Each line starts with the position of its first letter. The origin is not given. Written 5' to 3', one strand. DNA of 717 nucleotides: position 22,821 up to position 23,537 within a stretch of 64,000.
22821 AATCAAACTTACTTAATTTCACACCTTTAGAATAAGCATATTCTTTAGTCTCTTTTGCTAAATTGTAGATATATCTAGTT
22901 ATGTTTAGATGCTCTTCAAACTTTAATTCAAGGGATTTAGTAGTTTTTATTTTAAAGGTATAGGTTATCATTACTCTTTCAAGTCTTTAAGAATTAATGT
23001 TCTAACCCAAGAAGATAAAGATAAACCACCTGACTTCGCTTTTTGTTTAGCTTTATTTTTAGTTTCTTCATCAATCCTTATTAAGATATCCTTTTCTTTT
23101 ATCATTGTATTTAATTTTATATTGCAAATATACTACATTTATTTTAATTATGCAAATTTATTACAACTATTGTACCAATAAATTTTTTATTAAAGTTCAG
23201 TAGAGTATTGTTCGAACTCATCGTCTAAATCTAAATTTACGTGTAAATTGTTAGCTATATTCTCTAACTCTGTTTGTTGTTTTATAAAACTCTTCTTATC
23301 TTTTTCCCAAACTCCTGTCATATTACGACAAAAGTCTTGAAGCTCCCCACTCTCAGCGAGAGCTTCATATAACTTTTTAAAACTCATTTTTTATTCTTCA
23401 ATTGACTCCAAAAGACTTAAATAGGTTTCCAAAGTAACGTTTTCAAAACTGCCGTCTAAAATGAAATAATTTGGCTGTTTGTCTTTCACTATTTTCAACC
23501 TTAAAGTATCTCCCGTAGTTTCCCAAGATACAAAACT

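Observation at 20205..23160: RHH - solo TnpB - GroEL operon driven by a phage early promoter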

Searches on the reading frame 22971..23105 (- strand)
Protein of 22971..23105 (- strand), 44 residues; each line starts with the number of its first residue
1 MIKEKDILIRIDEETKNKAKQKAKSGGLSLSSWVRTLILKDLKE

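Call 3: search_protein_families(library=pfam, proteins=[window:22971-23105:-], max_evalue=0.1)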
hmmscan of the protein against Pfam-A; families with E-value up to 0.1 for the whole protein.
window:22971-23105:- (44 aa): 7 families
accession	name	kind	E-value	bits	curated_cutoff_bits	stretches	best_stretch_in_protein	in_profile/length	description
PF21983.2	NikA-like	-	1.1e-05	25.9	27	1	3-40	3-40/72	Mobilization protein NikA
PF19807.5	DUF6290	-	0.00043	20.8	27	1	7-41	4-38/72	Family of unknown function (DUF6290)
PF04221.18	RelB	-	0.00097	19.4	22.4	1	7-37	4-34/82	RelB antitoxin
PF05534.18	HicB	-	0.0016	18.8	21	1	5-37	18-50/51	HicB family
PF19891.5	DUF6364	-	0.0091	16.9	27.3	1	9-37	7-35/70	Family of unknown function (DUF6364)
PF22513.2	FitA-like_RHH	-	0.0098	16.3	27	1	11-37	8-34/39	Antitoxin FitA-like, ribbon-helix-helix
PF12441.14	CopG_antitoxin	-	0.017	16.3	28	1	3-39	41-77/79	CopG antitoxin of type II toxin-antitoxin system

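Call 4: search_protein_families(library=phrogs, proteins=[window:22971-23105:-], max_evalue=0.01)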
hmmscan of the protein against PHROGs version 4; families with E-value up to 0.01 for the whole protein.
window:22971-23105:- (44 aa): 4 families
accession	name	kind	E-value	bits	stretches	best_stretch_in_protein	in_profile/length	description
phrog_2737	-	unknown function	1.7e-06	28.9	1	1-38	1-38/86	-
phrog_37719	-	unknown function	0.003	18.7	1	3-42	2-41/48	-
phrog_582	-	transcription regulation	0.0039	18.5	1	3-43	56-96/105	Arc-like repressor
phrog_29983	-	unknown function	0.009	17.5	1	7-43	91-127/131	-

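Call 58: list_cluster_members(proteins=[P0121, window:20205-21803:-, window:22971-23105:-])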
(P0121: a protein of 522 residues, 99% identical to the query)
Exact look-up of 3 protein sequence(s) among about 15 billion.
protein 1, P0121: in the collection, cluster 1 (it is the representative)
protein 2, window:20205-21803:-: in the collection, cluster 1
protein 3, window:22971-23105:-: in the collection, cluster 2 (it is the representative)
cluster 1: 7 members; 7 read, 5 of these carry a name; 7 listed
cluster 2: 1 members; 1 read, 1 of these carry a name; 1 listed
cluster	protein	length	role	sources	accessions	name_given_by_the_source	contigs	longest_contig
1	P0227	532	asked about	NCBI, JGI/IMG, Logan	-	chaperonin GroEL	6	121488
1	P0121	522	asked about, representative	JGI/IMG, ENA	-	-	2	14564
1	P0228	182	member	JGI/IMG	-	chaperonin GroEL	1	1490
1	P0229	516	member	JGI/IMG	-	chaperonin GroEL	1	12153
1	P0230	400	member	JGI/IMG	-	chaperonin GroEL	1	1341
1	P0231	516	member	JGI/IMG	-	chaperonin GroEL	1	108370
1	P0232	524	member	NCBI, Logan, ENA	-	-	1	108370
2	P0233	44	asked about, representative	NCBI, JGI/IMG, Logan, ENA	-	antitoxin component of RelBE/YafQ-DinJ toxin-antitoxin module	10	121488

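Call 63: search_solved_structures(query=window:22971-23105:-, max_evalue=1)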
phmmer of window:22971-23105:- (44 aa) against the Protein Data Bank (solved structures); distinct sequences matched with E-value up to 1: 2.
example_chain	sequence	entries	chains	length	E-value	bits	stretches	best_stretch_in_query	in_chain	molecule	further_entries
4q2u_A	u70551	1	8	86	0.41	14.3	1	7-41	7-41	Antitoxin DinJ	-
4ml0_A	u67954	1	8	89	0.44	14.2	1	7-41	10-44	Predicted antitoxin of YafQ-DinJ toxin-antitoxin system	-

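Call 74: find_homologous_proteins(query=A6, max_evalue=0.001)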
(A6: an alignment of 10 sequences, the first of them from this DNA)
Query A6 (10 sequences) (44 aa, profile of the alignment): 394 proteins with E <= 0.001 among 548 candidates; the best 120 are listed.
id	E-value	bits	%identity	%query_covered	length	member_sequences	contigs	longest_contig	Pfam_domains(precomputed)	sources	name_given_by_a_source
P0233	1.1e-19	87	100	100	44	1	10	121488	PF21983.3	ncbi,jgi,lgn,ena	jgi:antitoxin component of RelBE/YafQ-DinJ toxin-antitoxin module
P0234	2.1e-19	87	84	100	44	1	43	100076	-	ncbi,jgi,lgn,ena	jgi:antitoxin component of RelBE/YafQ-DinJ toxin-antitoxin module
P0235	2.8e-19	86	81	98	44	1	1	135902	-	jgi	jgi:antitoxin component of RelBE/YafQ-DinJ toxin-antitoxin module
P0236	4.2e-19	86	79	98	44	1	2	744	PF21983.3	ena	-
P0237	4.9e-19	85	89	100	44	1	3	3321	PF21983.3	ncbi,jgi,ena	jgi:antitoxin component of RelBE/YafQ-DinJ toxin-antitoxin module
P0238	5.0e-19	85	82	100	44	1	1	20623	-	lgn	-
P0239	5.0e-19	85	79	98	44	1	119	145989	PF21983.3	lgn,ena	-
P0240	6.2e-19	85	81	98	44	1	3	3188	-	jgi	jgi:antitoxin component of RelBE/YafQ-DinJ toxin-antitoxin module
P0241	8.3e-19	85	72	98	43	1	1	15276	PF21983.3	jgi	jgi:antitoxin component of RelBE/YafQ-DinJ toxin-antitoxin module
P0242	8.9e-19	85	77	100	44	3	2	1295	-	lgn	-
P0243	9.1e-19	85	77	100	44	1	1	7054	-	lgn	-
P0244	1.1e-18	84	86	100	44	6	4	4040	PF21983.3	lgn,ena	-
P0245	1.4e-18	84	80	100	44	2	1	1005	-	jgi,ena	-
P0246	1.6e-18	84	81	98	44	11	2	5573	PF21983.3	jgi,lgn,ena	jgi:antitoxin component of RelBE/YafQ-DinJ toxin-antitoxin module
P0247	1.7e-18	84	67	95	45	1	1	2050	PF21983.3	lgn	-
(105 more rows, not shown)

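Call 78: predict_structure(alignment_id=A7)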
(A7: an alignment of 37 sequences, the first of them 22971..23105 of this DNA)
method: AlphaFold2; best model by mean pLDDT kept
length: 44 residues; sequences in the alignment: 37
mean_pLDDT: 90.9   pTM: 0.64
mean pLDDT of the five models: 90.9, 89.2, 87.2, 86.8, 85.6
residues with pLDDT >= 90: 34; 70-90: 8; 50-70: 2; < 50: 0
segments of 3 or more residues with pLDDT < 50: none
pLDDT, mean of each block of 10 residues (from residue 1): 85 94 95 93 81
secondary structure, 60 per line:
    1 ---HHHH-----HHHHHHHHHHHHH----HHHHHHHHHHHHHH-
elements in order: H4-7 H13-25 H30-43

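Call 82: fold_search(model_id=the predicted structure, library=pdb)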
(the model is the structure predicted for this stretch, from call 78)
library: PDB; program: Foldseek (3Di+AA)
matches with E <= 10: 101; with E <= 0.001: 0
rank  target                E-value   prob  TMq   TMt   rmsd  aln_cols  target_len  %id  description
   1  1myl_A                9.0e-01  0.94  0.74  0.73   0.8        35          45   23  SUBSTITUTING HYDROPHOBIC RESIDUES FOR A BURIED SALT BRIDGE ENHANCES PROTEIN STABILITY BUT DOES NOT REDUCE CONFORMATION (released 1995-01-26)
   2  2ba3_MODEL_1_A        1.5e+00  0.72  0.62  0.54   1.3        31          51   26  NMR Structure of NikA N-terminal Fragment (released 2006-10-03)
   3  1b28_MODEL_1_A        1.6e+00  0.75  0.72  0.61   1.3        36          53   22  ARC REPRESSOR MYL MUTANT FROM SALMONELLA BACTERIOPHAGE P22 (released 1999-11-03)
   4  3ft7_A                2.0e+00  0.60  0.64  0.63   1.6        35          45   28  Crystal structure of an extremely stable dimeric protein from sulfolobus islandicus (released 2009-10-20)
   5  7e4j_A                2.1e+00  0.75  0.79  0.79   1.8        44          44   18  X-ray crystal structure of VapB12 antitoxin from mycobacterium tuberculosis in space group P41. (released 2022-02-16)
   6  1qtg_A                2.1e+00  0.66  0.77  0.66   3.4        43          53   23  AVERAGED NMR MODEL OF SWITCH ARC, A DOUBLE MUTANT OF ARC REPRESSOR (released 1999-07-12)
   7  1p94_MODEL_1_A        2.1e+00  0.60  0.65  0.40   1.7        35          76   28  NMR Structure of ParG symmetric dimer (released 2004-01-13)
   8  6nza_A                2.4e+00  0.33  0.51  0.06   2.2        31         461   22  Crystal structure of E. coli fumarase C K324A variant with closed SS Loop at 1.41 angstrom resolution (released 2019-09-25)
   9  4hv0_D                2.6e+00  0.54  0.64  0.31   1.7        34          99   26  Structure and Function of AvtR, a Novel Transcriptional Regulator from a Hyperthermophilic Archaeal Lipothrixvirus (released 2012-11-21)
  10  4hv0_B                2.6e+00  0.44  0.58  0.30   1.2        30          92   30  Structure and Function of AvtR, a Novel Transcriptional Regulator from a Hyperthermophilic Archaeal Lipothrixvirus (released 2012-11-21)
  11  6nza_B                2.6e+00  0.30  0.51  0.06   2.3        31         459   22  Crystal structure of E. coli fumarase C K324A variant with closed SS Loop at 1.41 angstrom resolution (released 2019-09-25)
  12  1ea4_B                2.8e+00  0.28  0.60  0.64   3.5        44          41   25  TRANSCRIPTIONAL REPRESSOR COPG/22bp dsDNA COMPLEX (released 2001-07-05)
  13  8jdi_H                3.0e+00  0.60  0.64  0.19   0.8        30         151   20  Crystal structure of Cas7-AcrIF25 complex (released 2024-05-29)
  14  8jdi_G                3.0e+00  0.57  0.63  0.19   0.9        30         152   20  Crystal structure of Cas7-AcrIF25 complex (released 2024-05-29)
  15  4hv0_A                3.0e+00  0.44  0.63  0.34   1.8        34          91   26  Structure and Function of AvtR, a Novel Transcriptional Regulator from a Hyperthermophilic Archaeal Lipothrixvirus (released 2012-11-21)
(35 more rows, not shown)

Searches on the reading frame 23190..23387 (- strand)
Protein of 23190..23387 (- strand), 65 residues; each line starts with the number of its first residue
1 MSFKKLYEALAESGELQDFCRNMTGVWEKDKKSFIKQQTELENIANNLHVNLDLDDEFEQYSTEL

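Call 3: search_protein_families(library=pfam, proteins=[window:23190-23387:-], max_evalue=0.1)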
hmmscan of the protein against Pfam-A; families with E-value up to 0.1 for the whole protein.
window:23190-23387:- (65 aa): 1 family
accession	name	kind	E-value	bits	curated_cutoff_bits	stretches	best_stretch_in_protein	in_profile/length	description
PF11919.13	PSME4_C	-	0.093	13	22.5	0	16-41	51-77/88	Proteasome activator complex subunit 4-like, C-terminal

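Call 4: search_protein_families(library=phrogs, proteins=[window:23190-23387:-], max_evalue=0.01)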
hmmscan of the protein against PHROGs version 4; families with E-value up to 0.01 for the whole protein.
window:23190-23387:- (65 aa): 0 families

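Call 89: list_cluster_members(proteins=[window:23190-23387:-, L108:2158-2349:+])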
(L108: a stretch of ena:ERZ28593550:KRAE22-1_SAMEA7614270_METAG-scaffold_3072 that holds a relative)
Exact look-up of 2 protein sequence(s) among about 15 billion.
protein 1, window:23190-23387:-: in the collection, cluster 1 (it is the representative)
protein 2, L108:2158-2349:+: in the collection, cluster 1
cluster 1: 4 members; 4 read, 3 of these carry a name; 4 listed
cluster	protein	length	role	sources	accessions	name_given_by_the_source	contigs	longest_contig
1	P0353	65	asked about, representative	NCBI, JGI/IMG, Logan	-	hypothetical protein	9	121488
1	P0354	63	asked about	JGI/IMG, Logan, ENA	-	hypothetical protein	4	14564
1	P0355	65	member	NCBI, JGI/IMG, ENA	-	putative heme degradation protein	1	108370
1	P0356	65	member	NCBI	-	-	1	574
